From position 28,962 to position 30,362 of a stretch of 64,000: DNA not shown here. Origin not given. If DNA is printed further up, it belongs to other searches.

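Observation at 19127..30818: Accessory catabolic cluster resembling a methylated-amine / osmolyte demethylation pathway but with unusual composition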

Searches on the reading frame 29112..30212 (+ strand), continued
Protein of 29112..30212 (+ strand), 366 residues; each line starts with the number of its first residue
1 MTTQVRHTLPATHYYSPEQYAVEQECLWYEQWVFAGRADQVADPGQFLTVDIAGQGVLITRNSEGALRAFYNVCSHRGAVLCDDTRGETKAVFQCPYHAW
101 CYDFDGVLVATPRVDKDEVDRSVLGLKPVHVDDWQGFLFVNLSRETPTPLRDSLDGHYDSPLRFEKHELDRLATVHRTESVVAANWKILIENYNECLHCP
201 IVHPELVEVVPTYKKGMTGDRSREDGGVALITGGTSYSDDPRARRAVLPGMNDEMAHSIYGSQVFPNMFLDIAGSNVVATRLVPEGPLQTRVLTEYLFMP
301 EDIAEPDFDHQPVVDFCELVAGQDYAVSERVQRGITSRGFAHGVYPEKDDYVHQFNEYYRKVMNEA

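Call 25: search_protein_families(library=pfam, proteins=[L077:5797-7602:+, L035:6475-7965:+, L083:15788-18736:+, L081:3459-4892:-, L080:2552-4423:+, L065:12442-13848:-, L014:5993-6784:-, L012:7137-9038:+, L082:4863-6131:+, L048:11197-12009:-], max_evalue=0.00001)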
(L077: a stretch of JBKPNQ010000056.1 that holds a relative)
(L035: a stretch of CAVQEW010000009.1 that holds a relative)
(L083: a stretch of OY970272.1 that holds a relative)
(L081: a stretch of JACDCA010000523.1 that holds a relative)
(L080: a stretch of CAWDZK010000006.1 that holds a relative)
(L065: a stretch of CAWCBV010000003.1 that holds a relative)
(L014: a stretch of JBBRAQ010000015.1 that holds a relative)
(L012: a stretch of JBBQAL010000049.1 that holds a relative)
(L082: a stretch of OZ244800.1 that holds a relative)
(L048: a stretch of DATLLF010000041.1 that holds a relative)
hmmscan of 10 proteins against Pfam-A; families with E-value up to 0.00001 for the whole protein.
L077:5797-7602:+ (601 aa): 2 families
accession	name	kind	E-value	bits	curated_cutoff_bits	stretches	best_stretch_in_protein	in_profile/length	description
PF07969.17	Amidohydro_3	-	1.9e-82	278.7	29.7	1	107-593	2-472/472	Amidohydrolase family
PF01979.26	Amidohydro_1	-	5.8e-09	36.1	25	0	524-592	277-345/345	Amidohydrolase family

L035:6475-7965:+ (496 aa): 1 family
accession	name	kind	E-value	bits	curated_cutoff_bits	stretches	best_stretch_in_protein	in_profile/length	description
PF00171.27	Aldedh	-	7.4e-139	463.7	23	1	15-476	4-461/461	Aldehyde dehydrogenase family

L083:15788-18736:+ (982 aa): 1 family
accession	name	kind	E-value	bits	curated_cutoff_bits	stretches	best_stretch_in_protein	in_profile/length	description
PF00246.29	Peptidase_M14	-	1.2e-15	58.4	21.6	1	126-256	2-108/286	Zinc carboxypeptidase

L081:3459-4892:- (477 aa): 2 families
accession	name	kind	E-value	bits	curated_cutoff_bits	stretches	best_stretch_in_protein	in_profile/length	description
PF13520.12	AA_permease_2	-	2.2e-47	162.4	27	1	49-442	1-407/427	Amino acid permease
PF00324.27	AA_permease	-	1.9e-31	109.7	24.6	1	55-442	3-420/470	Amino acid permease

L080:2552-4423:+ (623 aa): 1 family
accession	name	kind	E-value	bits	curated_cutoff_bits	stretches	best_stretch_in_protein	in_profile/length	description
PF00496.27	SBP_bac_5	-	7.1e-101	338.4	32.4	1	83-465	3-364/368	Bacterial extracellular solute-binding proteins, family 5 Middle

L065:12442-13848:- (468 aa): 1 family
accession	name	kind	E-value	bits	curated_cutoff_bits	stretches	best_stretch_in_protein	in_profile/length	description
PF08386.16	Abhydrolase_4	-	1.9e-06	28.3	21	1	218-308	12-94/103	TAP-like protein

L014:5993-6784:- (263 aa): 2 families
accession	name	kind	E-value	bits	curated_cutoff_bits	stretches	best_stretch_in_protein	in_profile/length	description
PF00378.25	ECH_1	-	5.3e-67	226.2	27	1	12-261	2-249/251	Enoyl-CoA hydratase/isomerase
PF16113.10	ECH_2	-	2.7e-30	106.5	27.2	1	18-213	3-201/335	Enoyl-CoA hydratase/isomerase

L012:7137-9038:+ (633 aa): 2 families
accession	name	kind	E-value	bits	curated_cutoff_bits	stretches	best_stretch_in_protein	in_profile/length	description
PF04055.27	Radical_SAM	-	1.1e-29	104.1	29.5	1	281-451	1-164/166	Radical SAM superfamily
PF00919.26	UPF0004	-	6.4e-28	97.1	27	1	136-234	2-98/98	Uncharacterized protein family UPF0004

L082:4863-6131:+ (422 aa): 1 family
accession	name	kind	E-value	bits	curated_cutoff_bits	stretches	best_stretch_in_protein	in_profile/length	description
PF01266.30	DAO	-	9.3e-74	249.5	27.9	1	38-386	1-353/353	FAD dependent oxidoreductase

L048:11197-12009:- (270 aa): 2 families
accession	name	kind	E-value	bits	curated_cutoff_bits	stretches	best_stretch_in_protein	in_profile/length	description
PF01571.26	GCV_T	-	9e-32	110.8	25.6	1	3-135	129-253/255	Aminomethyltransferase folate-binding domain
PF08669.17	GCV_T_C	-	4.2e-17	62.2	25.9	1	192-260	16-80/80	Glycine cleavage T-protein C-terminal barrel domain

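Call 50: search_solved_structures(query=A1, max_evalue=1e-20, show_alignments=4)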
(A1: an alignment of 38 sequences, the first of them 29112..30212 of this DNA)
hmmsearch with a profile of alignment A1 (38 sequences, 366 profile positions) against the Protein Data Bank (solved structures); distinct sequences matched with E-value up to 1e-20: 29.
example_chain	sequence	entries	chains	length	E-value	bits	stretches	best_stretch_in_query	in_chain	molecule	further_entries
6y8j_A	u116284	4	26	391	9.4e-59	202.2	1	7-341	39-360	Carnitine monooxygenase oxygenase subunit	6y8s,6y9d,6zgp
3n0q_A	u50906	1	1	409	1.5e-58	201.6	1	5-211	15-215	Putative aromatic-ring hydroxylating dioxygenase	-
3vca_A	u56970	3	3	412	8.6e-58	199.1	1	9-211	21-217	Ring-hydroxylating dioxygenase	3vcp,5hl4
4qup_A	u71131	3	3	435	1.1e-57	198.8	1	8-211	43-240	Monoxygenase; demethylase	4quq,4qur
6y9c_A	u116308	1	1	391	3.8e-57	197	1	7-341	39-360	Carnitine monooxygenase oxygenase subunit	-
9jp5_A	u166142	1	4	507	1.8e-38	135.5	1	6-232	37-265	Phthalate 3,4-dioxygenase alpha subunit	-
9o71_A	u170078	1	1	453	1.9e-36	128.9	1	12-203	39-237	Phenylpropionate dioxygenase-like ring-hydroxylating dioxygenase large terminal subunit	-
7yls_B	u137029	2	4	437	1.6e-35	125.8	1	12-203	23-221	Rieske (2Fe-2S) domain protein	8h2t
2ckf_A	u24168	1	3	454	1.2e-33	119.7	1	10-194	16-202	RING-HYDROXYLATING DIOXYGENASE ALPHA SUBUNIT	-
2gbw_A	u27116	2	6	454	1.5e-33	119.4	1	9-193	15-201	Biphenyl 2,3-Dioxygenase Alpha Subunit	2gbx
9vdb_A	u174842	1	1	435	3.2e-33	118.3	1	8-203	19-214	Ring hydroxylating dioxygenase, alpha subunit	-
5xbp_A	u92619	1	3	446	1.2e-32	116.4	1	16-205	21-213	3NT oxygenase alpha subunit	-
3en1_A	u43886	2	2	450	1.3e-32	116.3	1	12-195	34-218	Benzene 1,2-dioxygenase subunit alpha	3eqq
1uli_A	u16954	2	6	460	1.4e-32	116.1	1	9-195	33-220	biphenyl dioxygenase large subunit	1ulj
2b1x_A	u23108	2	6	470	2.7e-32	115.2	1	7-208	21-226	naphthalene dioxygenase large subunit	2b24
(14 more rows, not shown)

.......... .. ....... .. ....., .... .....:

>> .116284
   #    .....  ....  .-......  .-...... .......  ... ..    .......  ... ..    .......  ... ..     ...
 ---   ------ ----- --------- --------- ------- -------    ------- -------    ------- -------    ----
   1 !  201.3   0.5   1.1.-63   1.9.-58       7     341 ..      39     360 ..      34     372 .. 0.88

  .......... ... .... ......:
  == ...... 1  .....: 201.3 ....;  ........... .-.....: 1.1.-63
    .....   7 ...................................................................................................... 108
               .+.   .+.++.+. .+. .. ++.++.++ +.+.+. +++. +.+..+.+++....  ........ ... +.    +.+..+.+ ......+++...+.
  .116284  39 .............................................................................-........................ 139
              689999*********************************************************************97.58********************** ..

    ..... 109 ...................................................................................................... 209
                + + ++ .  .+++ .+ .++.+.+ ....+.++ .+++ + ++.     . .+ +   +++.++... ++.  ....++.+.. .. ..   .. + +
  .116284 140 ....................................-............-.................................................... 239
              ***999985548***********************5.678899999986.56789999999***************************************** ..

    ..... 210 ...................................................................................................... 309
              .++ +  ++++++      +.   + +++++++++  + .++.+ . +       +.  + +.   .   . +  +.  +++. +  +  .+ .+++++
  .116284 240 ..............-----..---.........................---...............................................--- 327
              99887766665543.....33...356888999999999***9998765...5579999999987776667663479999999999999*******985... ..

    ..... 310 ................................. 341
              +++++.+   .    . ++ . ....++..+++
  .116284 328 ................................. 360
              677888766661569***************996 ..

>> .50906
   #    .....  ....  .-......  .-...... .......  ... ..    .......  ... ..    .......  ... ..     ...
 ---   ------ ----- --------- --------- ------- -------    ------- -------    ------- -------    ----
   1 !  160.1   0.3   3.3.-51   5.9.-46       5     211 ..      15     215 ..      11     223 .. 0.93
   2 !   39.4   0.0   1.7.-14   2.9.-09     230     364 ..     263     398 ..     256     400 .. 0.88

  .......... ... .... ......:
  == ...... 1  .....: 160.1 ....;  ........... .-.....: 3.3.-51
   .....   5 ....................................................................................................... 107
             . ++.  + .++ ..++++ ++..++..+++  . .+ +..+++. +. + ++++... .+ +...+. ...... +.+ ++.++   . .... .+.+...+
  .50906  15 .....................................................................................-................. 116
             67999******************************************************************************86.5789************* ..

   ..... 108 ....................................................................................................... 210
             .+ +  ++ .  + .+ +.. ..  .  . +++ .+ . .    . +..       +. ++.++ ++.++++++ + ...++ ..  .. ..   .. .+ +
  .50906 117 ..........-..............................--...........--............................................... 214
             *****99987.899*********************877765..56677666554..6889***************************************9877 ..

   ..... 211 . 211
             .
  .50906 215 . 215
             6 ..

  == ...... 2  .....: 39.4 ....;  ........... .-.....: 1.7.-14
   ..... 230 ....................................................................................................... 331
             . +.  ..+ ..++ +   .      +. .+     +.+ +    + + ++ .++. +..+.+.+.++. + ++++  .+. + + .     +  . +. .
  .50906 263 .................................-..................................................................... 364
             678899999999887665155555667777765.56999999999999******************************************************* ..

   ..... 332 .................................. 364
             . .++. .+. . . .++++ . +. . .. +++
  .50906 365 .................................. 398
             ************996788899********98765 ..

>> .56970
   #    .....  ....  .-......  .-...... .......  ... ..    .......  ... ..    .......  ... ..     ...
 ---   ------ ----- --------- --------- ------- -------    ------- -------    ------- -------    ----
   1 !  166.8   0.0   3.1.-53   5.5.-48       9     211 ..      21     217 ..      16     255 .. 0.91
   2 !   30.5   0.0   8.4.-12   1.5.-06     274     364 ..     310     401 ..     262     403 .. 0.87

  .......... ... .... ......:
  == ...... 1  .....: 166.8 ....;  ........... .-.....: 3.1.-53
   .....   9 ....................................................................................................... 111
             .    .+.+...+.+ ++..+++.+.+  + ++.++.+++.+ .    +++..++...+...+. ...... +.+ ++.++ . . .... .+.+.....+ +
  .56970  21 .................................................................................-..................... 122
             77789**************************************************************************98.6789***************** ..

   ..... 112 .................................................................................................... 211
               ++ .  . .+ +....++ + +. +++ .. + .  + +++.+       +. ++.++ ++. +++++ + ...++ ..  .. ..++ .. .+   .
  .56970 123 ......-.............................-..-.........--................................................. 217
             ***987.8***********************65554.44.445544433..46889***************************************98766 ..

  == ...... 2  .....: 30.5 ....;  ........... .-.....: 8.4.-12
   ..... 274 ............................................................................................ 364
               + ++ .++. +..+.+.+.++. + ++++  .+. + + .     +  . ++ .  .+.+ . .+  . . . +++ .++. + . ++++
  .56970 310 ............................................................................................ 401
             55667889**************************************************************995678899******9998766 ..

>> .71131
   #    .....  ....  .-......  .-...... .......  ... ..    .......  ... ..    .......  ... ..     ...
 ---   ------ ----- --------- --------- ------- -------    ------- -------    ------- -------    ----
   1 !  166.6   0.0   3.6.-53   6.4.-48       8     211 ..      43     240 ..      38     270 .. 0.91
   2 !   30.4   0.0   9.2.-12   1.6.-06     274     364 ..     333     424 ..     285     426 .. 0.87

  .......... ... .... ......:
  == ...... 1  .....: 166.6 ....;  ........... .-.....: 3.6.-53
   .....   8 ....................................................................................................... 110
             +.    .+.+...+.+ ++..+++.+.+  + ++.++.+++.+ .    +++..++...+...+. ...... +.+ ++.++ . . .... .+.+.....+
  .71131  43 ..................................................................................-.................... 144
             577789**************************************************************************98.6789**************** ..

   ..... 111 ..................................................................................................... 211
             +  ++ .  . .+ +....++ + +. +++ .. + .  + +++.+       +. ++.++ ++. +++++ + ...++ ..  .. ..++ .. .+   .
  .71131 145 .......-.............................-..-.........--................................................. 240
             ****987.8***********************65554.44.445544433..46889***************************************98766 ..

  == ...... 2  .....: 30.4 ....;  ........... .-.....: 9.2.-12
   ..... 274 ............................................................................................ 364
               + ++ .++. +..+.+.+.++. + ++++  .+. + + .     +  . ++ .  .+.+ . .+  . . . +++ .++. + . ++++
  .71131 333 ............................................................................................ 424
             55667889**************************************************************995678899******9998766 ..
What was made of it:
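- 29112..30212 (+): Group V Rieske non-heme iron oxygenase alpha subunit (366 aa). A regulon member. CntA, Stc2 and 3n0q score 199-202 bits against 135 bits for the best aromatic enzyme (call 50).
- On Group V Rieske oxygenase (CntA/Stc2/GbcA type): Profile against PDB: CntA 202 bits, 3n0q 202 bits, Stc2 199 bits, best aromatic enzyme 135 bits (call 50).
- The Rieske protein is Group V (call 50).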
